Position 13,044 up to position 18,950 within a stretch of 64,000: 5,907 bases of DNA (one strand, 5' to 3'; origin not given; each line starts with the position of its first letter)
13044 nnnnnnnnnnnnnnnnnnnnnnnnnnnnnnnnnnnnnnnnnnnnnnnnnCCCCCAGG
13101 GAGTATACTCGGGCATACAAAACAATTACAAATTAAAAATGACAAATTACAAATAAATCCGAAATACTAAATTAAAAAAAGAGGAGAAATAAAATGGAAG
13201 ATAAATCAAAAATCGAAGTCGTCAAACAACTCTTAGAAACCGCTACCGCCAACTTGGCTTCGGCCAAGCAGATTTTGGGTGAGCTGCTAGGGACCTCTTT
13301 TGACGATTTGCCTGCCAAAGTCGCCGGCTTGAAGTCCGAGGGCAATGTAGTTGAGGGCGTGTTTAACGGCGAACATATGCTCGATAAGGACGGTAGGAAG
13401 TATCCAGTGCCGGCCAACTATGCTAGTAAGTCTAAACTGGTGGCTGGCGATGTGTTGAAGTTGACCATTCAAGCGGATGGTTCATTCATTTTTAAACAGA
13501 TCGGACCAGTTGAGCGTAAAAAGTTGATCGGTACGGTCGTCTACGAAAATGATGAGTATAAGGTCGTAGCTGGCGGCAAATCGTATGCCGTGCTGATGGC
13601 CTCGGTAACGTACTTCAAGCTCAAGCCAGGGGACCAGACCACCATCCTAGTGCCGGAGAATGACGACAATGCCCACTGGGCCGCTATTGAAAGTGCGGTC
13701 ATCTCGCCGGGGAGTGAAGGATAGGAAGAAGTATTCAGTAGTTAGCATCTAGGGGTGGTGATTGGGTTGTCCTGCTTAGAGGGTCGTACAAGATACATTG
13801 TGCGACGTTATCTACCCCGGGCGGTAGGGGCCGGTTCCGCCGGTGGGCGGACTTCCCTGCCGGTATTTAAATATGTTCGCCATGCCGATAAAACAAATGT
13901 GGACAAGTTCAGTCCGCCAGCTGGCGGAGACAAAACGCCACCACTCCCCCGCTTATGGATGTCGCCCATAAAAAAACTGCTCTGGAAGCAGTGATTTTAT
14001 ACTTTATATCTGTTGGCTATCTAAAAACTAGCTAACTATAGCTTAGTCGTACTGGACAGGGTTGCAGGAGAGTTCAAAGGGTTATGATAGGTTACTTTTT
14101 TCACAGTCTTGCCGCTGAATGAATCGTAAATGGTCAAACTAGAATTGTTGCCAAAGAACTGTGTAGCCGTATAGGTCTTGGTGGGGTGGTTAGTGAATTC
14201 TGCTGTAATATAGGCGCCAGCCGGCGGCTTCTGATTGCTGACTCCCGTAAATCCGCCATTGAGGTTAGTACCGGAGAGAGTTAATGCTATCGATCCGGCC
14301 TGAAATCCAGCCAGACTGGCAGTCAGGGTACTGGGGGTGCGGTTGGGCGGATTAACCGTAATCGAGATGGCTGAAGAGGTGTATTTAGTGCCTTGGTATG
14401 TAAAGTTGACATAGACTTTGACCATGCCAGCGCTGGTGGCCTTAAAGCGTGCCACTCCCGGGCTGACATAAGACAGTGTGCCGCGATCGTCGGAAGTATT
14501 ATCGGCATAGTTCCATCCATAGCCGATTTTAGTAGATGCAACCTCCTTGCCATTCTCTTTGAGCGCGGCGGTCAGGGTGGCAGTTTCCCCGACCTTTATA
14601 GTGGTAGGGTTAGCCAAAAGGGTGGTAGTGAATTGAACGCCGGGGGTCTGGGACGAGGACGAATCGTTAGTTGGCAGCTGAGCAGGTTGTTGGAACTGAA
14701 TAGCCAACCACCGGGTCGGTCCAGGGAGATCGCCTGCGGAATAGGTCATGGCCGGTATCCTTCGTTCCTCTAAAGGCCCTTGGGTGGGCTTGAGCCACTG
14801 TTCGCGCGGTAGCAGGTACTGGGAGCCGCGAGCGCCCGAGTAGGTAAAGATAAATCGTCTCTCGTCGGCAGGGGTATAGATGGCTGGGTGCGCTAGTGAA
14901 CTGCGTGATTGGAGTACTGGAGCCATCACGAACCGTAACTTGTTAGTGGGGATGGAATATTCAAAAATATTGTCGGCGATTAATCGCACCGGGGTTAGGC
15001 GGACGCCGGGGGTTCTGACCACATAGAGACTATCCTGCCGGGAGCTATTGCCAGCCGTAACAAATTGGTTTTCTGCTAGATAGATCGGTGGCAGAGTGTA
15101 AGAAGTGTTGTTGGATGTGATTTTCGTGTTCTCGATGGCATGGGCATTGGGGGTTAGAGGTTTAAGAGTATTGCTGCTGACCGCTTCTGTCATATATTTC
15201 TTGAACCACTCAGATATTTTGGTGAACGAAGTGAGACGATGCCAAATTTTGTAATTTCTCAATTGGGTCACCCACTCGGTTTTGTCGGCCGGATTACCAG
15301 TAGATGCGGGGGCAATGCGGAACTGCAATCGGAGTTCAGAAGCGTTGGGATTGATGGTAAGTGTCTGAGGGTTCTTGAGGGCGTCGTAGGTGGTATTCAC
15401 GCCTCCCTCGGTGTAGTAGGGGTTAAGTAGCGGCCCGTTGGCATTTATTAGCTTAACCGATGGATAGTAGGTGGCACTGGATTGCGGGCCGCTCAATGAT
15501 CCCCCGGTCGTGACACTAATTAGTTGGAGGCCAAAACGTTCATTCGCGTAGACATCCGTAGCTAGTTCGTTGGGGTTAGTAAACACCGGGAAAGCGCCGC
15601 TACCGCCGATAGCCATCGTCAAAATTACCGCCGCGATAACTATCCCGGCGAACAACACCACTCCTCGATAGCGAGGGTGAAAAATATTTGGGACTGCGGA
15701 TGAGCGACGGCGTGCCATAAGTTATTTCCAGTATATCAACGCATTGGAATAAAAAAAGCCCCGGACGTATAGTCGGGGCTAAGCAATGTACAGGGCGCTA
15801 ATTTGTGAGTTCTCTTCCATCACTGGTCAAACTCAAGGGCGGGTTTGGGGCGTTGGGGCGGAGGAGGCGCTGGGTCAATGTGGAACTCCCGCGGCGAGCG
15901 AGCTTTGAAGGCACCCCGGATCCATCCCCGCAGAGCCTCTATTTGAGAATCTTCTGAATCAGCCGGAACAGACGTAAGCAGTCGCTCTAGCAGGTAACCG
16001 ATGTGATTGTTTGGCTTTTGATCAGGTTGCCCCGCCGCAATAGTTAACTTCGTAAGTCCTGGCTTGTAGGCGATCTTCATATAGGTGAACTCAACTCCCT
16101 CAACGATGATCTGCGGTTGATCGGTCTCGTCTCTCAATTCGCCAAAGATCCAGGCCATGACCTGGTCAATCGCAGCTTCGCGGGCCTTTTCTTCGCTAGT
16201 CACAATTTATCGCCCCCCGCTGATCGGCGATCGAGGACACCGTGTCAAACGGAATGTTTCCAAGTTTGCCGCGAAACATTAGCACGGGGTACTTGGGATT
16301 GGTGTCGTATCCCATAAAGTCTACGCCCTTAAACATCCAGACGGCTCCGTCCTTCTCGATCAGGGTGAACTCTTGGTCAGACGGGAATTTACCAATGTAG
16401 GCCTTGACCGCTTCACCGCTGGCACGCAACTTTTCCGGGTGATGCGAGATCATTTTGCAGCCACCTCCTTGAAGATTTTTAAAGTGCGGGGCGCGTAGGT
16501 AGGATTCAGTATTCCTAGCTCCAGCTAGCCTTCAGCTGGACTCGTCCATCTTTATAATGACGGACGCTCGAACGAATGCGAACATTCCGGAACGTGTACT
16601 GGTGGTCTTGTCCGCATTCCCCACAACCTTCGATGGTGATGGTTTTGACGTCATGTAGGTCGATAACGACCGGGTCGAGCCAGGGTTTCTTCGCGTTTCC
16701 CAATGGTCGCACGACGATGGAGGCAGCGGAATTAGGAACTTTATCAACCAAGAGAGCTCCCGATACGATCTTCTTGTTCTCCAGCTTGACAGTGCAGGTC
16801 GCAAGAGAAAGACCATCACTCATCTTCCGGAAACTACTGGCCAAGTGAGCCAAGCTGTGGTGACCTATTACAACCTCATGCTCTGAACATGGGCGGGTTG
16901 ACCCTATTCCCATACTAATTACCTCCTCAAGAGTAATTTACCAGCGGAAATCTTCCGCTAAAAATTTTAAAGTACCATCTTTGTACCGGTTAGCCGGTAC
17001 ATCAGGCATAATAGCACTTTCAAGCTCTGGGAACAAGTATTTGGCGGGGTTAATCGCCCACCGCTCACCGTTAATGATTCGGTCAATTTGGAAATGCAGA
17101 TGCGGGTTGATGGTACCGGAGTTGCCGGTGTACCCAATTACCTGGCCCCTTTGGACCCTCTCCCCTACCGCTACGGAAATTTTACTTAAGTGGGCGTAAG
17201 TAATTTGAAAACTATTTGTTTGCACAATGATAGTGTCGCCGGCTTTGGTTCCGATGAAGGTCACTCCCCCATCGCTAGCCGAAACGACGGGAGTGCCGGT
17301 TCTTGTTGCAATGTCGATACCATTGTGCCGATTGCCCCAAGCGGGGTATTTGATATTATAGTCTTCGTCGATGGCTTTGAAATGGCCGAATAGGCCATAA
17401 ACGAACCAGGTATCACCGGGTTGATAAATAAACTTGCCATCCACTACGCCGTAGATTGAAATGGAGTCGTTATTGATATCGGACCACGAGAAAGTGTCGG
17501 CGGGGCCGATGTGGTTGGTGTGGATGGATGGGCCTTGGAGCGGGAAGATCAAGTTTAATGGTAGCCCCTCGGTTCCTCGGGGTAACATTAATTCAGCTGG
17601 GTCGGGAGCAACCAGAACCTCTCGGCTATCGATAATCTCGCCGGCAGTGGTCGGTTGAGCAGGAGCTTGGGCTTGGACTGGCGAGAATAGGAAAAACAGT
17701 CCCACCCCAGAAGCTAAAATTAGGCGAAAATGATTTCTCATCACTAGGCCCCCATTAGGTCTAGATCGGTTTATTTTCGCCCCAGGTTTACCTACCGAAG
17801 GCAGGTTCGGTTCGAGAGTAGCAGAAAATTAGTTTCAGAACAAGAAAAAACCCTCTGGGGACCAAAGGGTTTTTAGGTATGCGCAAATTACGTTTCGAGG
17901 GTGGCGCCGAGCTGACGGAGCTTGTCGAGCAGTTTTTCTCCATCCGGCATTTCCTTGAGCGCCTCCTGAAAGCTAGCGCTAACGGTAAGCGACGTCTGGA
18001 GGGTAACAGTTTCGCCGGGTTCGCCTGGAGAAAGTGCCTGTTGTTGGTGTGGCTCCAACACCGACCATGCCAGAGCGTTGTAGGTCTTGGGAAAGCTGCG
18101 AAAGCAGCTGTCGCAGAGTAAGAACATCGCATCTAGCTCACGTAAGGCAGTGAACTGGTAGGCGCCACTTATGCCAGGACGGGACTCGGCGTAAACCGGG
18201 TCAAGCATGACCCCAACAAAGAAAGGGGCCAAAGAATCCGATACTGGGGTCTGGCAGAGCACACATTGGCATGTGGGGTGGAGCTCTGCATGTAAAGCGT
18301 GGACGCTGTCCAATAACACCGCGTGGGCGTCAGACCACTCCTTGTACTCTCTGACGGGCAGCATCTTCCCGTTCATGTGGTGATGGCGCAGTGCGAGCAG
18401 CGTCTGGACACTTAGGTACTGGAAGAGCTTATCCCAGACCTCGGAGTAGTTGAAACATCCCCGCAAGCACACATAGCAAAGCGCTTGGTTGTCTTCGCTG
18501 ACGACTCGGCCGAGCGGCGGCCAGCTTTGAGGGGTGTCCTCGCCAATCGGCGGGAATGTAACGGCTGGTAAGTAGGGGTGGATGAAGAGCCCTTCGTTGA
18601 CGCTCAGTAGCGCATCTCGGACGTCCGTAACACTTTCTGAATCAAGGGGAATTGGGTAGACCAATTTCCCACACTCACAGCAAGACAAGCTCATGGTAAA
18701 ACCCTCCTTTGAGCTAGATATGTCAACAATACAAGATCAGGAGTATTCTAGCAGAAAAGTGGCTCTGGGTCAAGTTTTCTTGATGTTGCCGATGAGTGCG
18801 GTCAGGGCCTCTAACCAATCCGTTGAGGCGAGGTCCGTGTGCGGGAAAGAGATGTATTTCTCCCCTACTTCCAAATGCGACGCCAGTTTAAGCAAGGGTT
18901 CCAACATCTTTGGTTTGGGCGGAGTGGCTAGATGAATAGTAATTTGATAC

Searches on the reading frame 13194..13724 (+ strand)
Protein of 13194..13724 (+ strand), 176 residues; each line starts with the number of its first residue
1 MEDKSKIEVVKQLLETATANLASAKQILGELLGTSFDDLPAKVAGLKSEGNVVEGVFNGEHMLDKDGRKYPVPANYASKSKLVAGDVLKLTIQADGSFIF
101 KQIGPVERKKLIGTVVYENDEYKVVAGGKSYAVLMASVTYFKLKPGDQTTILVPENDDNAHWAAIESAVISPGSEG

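Call 3: search_protein_families(library=pfam, proteins=[window:13194-13724:+], max_evalue=0.1)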
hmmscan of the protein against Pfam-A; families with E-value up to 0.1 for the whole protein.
window:13194-13724:+ (176 aa): 1 family
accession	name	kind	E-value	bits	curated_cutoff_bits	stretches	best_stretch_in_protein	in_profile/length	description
PF21456.2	Gp7_6th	-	0.027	15.3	27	0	40-80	11-54/93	Baseplate wedge protein gp7, domain VI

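Call 14: find_related_loci(query=window:13194-13724:+, collection=metagenome_contigs, flank=10000)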
Query window:13194-13724:+ (176 aa) in metagenome_contigs; peptide patterns used: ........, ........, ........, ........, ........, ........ (x = any residue, [..] = any of these).
183 stretches matched a pattern; 57 encode a relative of the query (tblastn E <= 1e-3); 57 distinct loci.
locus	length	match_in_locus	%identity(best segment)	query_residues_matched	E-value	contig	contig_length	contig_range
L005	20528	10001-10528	88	1-176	2e-102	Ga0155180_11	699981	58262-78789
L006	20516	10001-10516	81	1-172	2e-93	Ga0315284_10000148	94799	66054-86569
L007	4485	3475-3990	81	1-172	2e-93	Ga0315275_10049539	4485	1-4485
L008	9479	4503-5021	80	1-173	6e-92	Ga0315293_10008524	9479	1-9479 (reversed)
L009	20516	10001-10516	80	1-172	7e-92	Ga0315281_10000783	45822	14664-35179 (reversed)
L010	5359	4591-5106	80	1-172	5e-91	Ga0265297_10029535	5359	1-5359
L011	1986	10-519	77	1-170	1e-91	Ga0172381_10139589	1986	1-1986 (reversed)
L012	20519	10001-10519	79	1-172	6e-92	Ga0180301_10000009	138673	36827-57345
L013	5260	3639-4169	52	1-175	6e-58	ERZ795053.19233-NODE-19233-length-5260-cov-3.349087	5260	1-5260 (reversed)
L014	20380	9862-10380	57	6-175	3e-57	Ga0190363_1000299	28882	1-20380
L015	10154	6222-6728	56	6-176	2e-56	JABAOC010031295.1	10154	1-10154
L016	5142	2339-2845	56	6-176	2e-56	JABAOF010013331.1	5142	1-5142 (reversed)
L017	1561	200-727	50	1-172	9e-55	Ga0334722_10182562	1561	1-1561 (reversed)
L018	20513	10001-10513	51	2-170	4e-53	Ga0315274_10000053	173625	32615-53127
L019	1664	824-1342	53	1-169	5e-54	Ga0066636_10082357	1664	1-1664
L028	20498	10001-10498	79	7-172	1e-87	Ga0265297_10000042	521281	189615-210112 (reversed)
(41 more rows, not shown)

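Call 34: search_protein_families(library=phrogs, proteins=[window:13194-13724:+], max_evalue=1)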
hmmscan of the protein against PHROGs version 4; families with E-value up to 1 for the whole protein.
window:13194-13724:+ (176 aa): 2 families
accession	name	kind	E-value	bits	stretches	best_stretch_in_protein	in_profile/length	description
phrog_13388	-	tail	0.014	14.8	1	49-155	675-771/775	tail collar fiber protein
phrog_38110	-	unknown function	0.29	12.1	1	101-134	9-42/82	-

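Call 35: search_protein_families(library=padloc, proteins=[window:13194-13724:+], max_evalue=1)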
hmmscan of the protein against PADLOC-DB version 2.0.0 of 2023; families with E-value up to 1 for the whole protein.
window:13194-13724:+ (176 aa): 0 families

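Call 36: search_protein_families(library=ncbifam, proteins=[window:13194-13724:+], max_evalue=1)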
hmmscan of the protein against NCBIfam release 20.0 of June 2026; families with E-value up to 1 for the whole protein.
window:13194-13724:+ (176 aa): 2 families
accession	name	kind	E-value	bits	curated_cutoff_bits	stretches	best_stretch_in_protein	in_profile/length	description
NF010459.0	PRK13884.1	subfamily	0.046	13.2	156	1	47-113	103-170/178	conjugal transfer peptidase TraF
NF008043.0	PRK10775.1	equivalog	0.17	11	366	1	57-82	132-157/276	cell division protein FtsQ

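Call 50: search_protein_families(library=pfam, proteins=[L005:11471-11863:-, L005:10871-11233:-, L005:13014-14075:-, L012:11677-11991:-, L012:11107-11553:-, L028:10574-11272:+, L028:12174-12566:-, L028:11611-12003:-], max_evalue=0.1)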
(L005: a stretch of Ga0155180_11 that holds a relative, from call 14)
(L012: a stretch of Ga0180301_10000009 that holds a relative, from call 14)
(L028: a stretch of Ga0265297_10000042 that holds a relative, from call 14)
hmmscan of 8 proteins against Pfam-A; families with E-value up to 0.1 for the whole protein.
L005:11471-11863:- (130 aa): 0 families

L005:10871-11233:- (120 aa): 0 families

L005:13014-14075:- (353 aa): 0 families

L012:11677-11991:- (104 aa): 0 families

L012:11107-11553:- (148 aa): 0 families

L028:10574-11272:+ (232 aa): 3 families
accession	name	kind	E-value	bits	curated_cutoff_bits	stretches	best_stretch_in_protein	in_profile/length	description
PF00535.33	Glycos_transf_2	-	4.1e-22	79.3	23.3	2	74-137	48-111/168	Glycosyl transferase family 2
PF13641.12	Glyco_tranf_2_3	-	4.8e-10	40.3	27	1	3-149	3-131/230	Glycosyltransferase like family 2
PF17872.7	AAA_lid_10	-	0.076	13.6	23.2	0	19-60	24-65/99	AAA lid domain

L028:12174-12566:- (130 aa): 1 family
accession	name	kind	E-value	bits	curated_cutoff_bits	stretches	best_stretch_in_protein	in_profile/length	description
PF20942.3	DUF4785_2nd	-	0.083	13.3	30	0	25-68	27-70/105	Domain of unknown function (DUF4785) central domain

L028:11611-12003:- (130 aa): 0 families

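Call 69: search_protein_families(library=pfam, proteins=[L008:5117-8587:-, L008:8848-9174:+, L006:10890-11384:-, L006:11536-11829:-], max_evalue=0.01)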
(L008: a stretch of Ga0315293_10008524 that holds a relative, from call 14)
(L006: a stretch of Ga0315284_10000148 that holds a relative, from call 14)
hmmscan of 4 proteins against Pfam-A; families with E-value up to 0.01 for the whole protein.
L008:5117-8587:- (1156 aa): 7 families
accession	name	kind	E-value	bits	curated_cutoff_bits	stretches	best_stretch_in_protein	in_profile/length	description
PF18911.6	PKD_4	-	5.4e-55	183.8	27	5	565-653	1-85/85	PKD domain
PF00801.26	PKD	-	2.8e-33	114.2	23.5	5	395-461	13-75/80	PKD domain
PF22352.2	K319L-like_PKD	-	4.8e-18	65.4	27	1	584-653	13-84/84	K319L-like, PKD domain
PF07495.19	Y_Y_Y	-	4.7e-06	26.8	26.6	0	501-563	2-65/65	Y_Y_Y domain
PF21027.3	Sde0182_C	-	8.3e-06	26.7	27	0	295-315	1-21/83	Cellulose-binding protein Sde0182, C-terminal domain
PF08329.16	ChitinaseA_N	-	1.2e-05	25.4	21.2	0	579-659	36-113/133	Chitinase A, N-terminal domain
PF15418.12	DUF4625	-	0.00057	20.6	27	0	627-653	104-130/131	Domain of unknown function (DUF4625)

L008:8848-9174:+ (108 aa): 0 families

L006:10890-11384:- (164 aa): 0 families

L006:11536-11829:- (97 aa): 0 families

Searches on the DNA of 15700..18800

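Call 56: search_rna_families(source=window, start=15700, end=18800, threshold=evalue, max_evalue=1)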
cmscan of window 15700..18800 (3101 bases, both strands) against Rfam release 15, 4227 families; matches with E-value up to 1: 0.
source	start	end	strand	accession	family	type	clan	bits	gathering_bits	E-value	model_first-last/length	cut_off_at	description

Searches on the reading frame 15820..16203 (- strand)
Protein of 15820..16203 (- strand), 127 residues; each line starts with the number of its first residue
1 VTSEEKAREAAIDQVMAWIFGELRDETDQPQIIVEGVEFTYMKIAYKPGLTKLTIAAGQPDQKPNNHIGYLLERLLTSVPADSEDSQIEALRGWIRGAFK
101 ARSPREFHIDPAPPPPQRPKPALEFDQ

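Call 3: search_protein_families(library=pfam, proteins=[window:15820-16203:-], max_evalue=0.1)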
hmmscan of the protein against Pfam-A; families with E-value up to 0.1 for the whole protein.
window:15820-16203:- (127 aa): 0 families

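Call 34: search_protein_families(library=phrogs, proteins=[window:15820-16203:-], max_evalue=1)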
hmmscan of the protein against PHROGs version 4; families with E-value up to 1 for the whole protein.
window:15820-16203:- (127 aa): 1 family
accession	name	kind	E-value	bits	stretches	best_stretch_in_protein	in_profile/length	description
phrog_21958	-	unknown function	0.41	11.7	1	8-25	36-53/54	-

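Call 35: search_protein_families(library=padloc, proteins=[window:15820-16203:-], max_evalue=1)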
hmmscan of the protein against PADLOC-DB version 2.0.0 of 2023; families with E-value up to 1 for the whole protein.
window:15820-16203:- (127 aa): 0 families

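Call 36: search_protein_families(library=ncbifam, proteins=[window:15820-16203:-], max_evalue=1)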
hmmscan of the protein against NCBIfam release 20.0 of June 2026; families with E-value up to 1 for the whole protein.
window:15820-16203:- (127 aa): 0 families

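Call 38: find_homologous_proteins(query=window:15820-16203:-, max_evalue=10)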
Query window:15820-16203:- (127 aa): 1 proteins with E <= 10 among 49 candidates.
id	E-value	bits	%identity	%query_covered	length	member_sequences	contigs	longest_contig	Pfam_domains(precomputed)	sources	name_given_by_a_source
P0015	6.4e-79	280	99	100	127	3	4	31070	-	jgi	-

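Call 54: predict_structure(protein=window:15820-16203:-)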
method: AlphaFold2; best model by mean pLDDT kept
length: 127 residues; sequences in the alignment: 1
mean_pLDDT: 45.4   pTM: 0.31
mean pLDDT of the five models: 45.4, 45.2, 44.2, 42.6, 40.0
residues with pLDDT >= 90: 0; 70-90: 0; 50-70: 45; < 50: 82
segments of 3 or more residues with pLDDT < 50: 7-9, 11-16, 18-68, 102-106, 108-121
pLDDT, mean of each block of 10 residues (from residue 1): 50 48 40 31 31 40 43 54 55 59 47 43 52
secondary structure, 60 per line:
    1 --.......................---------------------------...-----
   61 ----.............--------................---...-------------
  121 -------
elements in order: H3-25 E53-55 H65-77 H86-101 E105-107

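Call 62: find_related_loci(query=window:15820-16203:-, collection=viral_contigs, flank=5000)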
Query window:15820-16203:- (127 aa) in viral_contigs; peptide patterns used: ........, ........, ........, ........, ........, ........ (x = any residue, [..] = any of these).
3 stretches matched a pattern, but none encodes a relative of the query by tblastn (E <= 1e-3).
